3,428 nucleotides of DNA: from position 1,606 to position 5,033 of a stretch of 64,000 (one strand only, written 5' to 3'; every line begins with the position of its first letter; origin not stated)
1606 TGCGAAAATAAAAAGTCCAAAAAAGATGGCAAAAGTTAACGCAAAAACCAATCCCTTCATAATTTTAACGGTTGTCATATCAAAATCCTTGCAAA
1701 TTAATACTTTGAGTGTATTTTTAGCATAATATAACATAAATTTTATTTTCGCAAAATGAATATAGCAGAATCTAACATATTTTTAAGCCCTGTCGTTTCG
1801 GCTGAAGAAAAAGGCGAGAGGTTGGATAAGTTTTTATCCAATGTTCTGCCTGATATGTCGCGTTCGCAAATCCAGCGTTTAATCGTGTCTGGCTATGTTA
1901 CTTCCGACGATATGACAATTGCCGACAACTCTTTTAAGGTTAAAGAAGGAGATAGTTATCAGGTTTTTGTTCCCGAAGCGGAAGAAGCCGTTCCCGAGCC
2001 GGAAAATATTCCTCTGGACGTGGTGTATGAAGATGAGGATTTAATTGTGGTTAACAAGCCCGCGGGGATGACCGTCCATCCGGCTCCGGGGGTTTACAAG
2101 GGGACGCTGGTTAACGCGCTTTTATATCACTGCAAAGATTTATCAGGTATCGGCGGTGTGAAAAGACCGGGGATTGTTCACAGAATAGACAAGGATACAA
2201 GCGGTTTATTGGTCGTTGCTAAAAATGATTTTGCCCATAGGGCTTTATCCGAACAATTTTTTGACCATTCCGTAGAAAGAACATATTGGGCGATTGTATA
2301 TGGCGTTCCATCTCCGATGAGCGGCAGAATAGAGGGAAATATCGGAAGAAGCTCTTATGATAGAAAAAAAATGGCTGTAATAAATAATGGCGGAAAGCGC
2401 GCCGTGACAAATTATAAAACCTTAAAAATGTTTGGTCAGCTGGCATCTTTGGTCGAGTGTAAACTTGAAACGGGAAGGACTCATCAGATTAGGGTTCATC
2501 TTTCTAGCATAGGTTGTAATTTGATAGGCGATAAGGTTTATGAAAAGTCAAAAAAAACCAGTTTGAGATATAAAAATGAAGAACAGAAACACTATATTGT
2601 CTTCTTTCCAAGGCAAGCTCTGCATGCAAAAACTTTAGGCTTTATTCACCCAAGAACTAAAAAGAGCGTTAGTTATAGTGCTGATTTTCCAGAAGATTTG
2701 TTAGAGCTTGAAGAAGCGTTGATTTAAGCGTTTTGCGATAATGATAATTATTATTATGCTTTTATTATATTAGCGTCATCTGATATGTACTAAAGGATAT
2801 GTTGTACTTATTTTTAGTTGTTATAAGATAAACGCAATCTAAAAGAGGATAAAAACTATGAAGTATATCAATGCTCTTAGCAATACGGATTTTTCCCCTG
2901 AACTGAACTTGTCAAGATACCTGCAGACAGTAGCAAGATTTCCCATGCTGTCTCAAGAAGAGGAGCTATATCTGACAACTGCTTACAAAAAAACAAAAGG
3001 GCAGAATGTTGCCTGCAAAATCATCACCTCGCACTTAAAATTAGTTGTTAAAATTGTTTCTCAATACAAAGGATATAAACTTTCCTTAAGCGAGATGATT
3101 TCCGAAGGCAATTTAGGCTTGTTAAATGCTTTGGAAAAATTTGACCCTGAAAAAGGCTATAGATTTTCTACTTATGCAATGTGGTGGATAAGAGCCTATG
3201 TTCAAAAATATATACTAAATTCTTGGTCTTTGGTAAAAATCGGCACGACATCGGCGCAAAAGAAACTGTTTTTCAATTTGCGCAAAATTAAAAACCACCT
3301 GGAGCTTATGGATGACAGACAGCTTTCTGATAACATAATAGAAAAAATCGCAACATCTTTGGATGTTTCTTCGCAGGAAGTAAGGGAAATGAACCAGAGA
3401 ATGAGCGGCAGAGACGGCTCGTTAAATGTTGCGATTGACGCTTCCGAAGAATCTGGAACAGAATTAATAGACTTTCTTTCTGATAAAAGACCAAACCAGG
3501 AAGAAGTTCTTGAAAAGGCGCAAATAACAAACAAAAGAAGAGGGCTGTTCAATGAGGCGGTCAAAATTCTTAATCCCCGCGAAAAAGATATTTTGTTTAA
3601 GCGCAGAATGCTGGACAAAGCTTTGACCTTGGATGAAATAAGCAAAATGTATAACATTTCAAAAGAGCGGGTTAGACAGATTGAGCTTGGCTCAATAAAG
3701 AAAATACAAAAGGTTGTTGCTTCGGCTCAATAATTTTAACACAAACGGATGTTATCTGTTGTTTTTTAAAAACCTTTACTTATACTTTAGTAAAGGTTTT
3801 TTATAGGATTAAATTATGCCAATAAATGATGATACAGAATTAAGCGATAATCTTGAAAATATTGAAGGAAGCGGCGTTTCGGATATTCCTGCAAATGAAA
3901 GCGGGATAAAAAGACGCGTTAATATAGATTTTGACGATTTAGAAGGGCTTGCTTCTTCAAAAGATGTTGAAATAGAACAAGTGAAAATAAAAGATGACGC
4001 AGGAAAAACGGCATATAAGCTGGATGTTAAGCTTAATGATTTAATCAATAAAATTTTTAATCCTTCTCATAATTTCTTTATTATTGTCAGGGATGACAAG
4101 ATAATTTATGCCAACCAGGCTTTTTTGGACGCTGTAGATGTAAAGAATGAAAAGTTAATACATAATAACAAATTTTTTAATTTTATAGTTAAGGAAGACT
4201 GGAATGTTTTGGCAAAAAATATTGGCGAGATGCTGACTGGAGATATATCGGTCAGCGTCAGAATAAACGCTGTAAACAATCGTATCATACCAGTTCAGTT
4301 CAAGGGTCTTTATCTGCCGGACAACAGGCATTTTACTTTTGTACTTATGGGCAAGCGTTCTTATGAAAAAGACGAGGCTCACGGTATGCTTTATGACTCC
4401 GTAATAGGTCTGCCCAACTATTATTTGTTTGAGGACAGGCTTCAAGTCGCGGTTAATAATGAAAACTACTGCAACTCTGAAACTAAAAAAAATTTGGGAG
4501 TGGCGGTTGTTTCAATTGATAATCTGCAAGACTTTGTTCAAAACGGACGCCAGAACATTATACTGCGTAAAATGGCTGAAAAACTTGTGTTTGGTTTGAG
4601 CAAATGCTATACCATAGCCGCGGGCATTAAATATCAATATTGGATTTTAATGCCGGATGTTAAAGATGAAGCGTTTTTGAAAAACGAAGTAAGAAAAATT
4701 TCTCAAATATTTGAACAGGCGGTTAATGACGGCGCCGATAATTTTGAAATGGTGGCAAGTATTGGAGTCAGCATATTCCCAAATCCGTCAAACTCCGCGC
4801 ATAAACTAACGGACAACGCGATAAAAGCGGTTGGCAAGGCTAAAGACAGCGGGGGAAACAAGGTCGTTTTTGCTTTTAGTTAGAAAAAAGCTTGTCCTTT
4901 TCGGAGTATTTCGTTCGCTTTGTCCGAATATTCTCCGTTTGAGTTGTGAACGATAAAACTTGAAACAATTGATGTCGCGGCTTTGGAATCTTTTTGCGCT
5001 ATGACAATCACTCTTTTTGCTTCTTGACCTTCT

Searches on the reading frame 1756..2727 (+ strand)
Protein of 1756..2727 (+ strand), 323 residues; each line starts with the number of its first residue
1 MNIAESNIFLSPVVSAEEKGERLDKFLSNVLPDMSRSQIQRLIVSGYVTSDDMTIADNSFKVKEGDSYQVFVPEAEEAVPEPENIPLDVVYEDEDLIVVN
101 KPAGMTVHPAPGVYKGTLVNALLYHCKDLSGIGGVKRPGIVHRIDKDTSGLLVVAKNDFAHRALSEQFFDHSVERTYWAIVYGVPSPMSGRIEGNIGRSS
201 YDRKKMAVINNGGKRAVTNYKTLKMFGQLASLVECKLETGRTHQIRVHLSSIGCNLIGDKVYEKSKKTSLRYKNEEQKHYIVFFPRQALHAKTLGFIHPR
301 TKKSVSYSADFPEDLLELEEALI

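Call 82: search_protein_families(library=pfam, proteins=[window:1756-2727:+], max_evalue=0.00001)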
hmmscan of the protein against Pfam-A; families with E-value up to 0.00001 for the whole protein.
window:1756-2727:+ (323 aa): 2 families
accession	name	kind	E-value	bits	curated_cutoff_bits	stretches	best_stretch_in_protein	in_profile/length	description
PF00849.27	PseudoU_synth_2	-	2.3e-37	129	26.8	1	95-251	1-152/152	RNA pseudouridylate synthase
PF01479.30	S4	-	2.7e-08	33.9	22.8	1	21-66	1-46/48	S4 domain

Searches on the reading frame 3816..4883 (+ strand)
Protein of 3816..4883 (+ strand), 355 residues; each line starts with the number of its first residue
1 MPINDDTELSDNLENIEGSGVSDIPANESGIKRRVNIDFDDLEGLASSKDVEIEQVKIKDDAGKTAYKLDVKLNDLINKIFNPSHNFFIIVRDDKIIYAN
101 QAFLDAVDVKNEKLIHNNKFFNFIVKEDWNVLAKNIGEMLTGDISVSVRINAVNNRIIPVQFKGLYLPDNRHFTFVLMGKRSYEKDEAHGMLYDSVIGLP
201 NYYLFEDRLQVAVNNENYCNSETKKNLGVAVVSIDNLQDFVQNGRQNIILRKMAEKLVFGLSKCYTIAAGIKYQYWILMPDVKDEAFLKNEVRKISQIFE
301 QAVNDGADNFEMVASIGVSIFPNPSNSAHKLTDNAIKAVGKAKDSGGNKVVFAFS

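Call 82: search_protein_families(library=pfam, proteins=[window:3816-4883:+], max_evalue=0.00001)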
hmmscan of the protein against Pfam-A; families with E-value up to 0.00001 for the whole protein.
window:3816-4883:+ (355 aa): 1 family
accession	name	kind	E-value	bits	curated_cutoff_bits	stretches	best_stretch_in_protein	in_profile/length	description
PF00990.26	GGDEF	-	1.1e-08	35.5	23.8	1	192-349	2-161/161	Diguanylate cyclase, GGDEF domain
